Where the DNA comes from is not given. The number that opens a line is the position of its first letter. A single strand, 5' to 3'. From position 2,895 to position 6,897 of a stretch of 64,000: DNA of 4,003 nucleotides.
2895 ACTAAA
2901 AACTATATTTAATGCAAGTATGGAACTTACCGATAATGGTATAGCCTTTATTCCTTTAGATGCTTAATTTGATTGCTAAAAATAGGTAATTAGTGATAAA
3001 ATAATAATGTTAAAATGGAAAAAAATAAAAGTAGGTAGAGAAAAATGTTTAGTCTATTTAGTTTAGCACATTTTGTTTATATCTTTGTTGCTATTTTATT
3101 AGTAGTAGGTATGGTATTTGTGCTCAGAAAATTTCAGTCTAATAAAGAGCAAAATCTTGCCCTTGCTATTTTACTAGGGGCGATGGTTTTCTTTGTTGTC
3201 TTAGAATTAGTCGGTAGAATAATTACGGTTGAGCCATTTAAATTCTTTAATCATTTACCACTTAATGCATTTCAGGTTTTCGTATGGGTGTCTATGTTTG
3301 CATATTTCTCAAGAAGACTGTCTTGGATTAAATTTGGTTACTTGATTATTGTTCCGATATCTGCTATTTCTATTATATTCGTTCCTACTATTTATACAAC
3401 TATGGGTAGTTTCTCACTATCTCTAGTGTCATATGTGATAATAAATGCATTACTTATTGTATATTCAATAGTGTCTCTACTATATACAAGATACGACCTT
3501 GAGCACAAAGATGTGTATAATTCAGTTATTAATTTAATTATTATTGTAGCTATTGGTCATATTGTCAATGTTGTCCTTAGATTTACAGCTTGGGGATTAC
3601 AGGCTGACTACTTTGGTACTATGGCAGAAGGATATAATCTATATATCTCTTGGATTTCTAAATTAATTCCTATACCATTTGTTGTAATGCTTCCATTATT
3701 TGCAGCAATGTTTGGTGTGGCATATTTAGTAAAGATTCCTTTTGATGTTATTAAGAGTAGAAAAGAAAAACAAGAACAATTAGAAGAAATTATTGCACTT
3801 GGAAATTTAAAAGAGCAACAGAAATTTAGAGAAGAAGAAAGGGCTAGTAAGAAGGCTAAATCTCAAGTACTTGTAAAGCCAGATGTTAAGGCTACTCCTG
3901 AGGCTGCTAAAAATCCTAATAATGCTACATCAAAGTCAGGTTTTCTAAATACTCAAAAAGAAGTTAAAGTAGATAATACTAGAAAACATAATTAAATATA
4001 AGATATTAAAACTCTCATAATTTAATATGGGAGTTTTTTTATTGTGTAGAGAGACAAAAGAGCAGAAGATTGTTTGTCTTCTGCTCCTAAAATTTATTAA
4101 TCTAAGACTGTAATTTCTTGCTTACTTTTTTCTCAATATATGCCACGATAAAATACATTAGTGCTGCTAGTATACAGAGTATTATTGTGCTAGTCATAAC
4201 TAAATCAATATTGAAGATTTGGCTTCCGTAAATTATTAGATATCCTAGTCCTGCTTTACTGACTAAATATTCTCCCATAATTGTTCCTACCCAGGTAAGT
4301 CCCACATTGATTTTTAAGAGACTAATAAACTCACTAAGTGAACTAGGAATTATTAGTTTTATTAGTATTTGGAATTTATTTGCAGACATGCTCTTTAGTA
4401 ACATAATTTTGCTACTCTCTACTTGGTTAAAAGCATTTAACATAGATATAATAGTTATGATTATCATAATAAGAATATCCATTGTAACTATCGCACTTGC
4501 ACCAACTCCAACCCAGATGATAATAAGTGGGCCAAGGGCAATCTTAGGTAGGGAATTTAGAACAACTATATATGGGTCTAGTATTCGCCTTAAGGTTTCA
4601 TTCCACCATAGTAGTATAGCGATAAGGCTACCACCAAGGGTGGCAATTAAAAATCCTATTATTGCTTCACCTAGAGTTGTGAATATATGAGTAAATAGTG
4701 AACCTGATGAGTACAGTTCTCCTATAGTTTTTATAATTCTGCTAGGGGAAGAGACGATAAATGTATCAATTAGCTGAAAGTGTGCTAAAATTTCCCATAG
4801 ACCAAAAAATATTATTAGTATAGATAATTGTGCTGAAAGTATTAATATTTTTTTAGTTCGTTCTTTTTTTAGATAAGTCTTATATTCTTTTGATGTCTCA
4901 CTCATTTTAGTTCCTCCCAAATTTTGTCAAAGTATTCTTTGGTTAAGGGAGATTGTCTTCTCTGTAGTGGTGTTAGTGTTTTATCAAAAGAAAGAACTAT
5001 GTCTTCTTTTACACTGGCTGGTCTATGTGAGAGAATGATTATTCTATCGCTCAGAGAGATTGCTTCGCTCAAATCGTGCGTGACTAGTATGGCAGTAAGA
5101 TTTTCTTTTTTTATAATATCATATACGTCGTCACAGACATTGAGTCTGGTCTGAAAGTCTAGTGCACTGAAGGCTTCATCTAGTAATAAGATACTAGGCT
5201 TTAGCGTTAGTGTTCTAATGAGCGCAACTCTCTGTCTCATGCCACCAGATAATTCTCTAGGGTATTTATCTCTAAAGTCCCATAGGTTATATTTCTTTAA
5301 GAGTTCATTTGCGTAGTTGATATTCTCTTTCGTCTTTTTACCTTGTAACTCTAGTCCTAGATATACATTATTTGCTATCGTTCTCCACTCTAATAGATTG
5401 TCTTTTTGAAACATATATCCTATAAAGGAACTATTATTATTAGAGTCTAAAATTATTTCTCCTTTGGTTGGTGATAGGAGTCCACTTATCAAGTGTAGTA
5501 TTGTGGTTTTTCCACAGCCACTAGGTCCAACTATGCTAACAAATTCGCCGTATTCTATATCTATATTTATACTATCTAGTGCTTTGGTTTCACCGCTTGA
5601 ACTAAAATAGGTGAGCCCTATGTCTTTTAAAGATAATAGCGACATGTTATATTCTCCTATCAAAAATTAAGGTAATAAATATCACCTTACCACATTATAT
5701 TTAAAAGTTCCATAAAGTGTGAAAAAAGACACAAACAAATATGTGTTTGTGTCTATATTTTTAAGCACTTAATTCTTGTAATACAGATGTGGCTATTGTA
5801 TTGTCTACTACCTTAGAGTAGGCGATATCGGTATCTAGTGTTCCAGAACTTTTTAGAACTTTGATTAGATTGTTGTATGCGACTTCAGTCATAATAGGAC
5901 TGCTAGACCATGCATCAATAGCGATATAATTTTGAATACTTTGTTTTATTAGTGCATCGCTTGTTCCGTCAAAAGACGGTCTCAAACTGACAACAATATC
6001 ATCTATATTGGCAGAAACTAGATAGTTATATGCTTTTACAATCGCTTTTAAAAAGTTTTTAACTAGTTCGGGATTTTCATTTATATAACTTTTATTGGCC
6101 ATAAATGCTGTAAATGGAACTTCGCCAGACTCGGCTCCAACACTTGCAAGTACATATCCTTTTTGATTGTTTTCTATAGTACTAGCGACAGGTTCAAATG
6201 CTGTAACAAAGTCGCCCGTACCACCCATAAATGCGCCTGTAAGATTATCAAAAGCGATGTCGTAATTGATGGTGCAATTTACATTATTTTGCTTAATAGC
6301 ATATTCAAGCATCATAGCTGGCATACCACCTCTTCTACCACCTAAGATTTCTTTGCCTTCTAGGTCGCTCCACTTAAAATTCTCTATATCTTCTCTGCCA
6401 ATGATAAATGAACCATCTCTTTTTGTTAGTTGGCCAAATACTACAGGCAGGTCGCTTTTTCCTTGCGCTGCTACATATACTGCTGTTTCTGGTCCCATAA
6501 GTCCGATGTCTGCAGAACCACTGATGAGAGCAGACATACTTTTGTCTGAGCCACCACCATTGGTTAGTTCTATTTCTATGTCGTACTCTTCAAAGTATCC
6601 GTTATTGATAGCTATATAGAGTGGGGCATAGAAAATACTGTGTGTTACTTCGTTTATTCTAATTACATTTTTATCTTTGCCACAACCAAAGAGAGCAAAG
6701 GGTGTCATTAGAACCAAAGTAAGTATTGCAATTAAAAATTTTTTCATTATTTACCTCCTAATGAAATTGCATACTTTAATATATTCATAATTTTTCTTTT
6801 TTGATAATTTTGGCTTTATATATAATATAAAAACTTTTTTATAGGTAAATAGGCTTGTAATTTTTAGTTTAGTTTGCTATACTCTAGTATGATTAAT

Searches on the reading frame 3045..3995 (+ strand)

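Call 67: search_protein_families(library=pfam, proteins=[window:3045-3995:+], max_evalue=0.001)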
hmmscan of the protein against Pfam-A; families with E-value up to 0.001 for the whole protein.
window:3045-3995:+ (316 aa): 1 family
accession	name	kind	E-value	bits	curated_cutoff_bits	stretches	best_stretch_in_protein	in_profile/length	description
PF14808.11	TMEM164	-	8.6e-09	35.7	25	1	4-196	1-186/217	TMEM164 family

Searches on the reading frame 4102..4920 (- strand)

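Call 67: search_protein_families(library=pfam, proteins=[window:4102-4920:-], max_evalue=0.001)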
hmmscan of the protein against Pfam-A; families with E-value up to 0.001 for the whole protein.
window:4102-4920:- (272 aa): 1 family
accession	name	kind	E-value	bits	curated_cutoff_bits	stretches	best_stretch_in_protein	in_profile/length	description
PF00528.27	BPD_transp_1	-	1.4e-22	80.7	26.4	1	94-267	2-183/184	Binding-protein-dependent transport system inner membrane component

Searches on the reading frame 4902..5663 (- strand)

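Call 67: search_protein_families(library=pfam, proteins=[window:4902-5663:-], max_evalue=0.001)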
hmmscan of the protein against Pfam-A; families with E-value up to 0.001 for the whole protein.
window:4902-5663:- (253 aa): 7 families
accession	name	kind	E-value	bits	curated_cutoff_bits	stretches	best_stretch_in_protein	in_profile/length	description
PF00005.33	ABC_tran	-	4.3e-31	108.8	25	1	29-165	1-136/137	ABC transporter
PF13401.12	AAA_22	-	2.1e-05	25.3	27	1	39-183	5-110/130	AAA domain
PF02463.25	SMC_N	-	6.3e-05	22.9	40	0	38-197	22-198/220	RecF/RecN/SMC N terminal domain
PF13304.12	AAA_21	-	0.00019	22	27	0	42-68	2-26/304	AAA domain, putative AbiEii toxin, Type IV TA system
PF01637.24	ATPase_2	-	0.00034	20.9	33.2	1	38-250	19-213/225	ATPase domain predominantly from Archaea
PF00004.35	AAA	-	0.00049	21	21.2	0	44-63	3-22/131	ATPase family associated with various cellular activities (AAA)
PF01078.27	Mg_chelatase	-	0.00052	19.9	20.3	0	24-94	7-76/207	Magnesium chelatase, subunit ChlI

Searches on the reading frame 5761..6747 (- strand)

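Call 67: search_protein_families(library=pfam, proteins=[window:5761-6747:-], max_evalue=0.001)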
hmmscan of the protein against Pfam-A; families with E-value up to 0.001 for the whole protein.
window:5761-6747:- (328 aa): 3 families
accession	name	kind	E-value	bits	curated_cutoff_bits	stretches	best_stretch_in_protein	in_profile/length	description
PF09084.16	NMT1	-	1.4e-20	74.6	20.5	1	41-244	5-210/216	NMT1/THI5 like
PF13379.11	NMT1_2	-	5e-14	53.2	24.7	1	40-246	18-241/252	NMT1-like family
PF12974.12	Phosphonate-bd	-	0.00027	20.8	27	1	57-236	29-216/242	ABC transporter, phosphonate, periplasmic substrate-binding protein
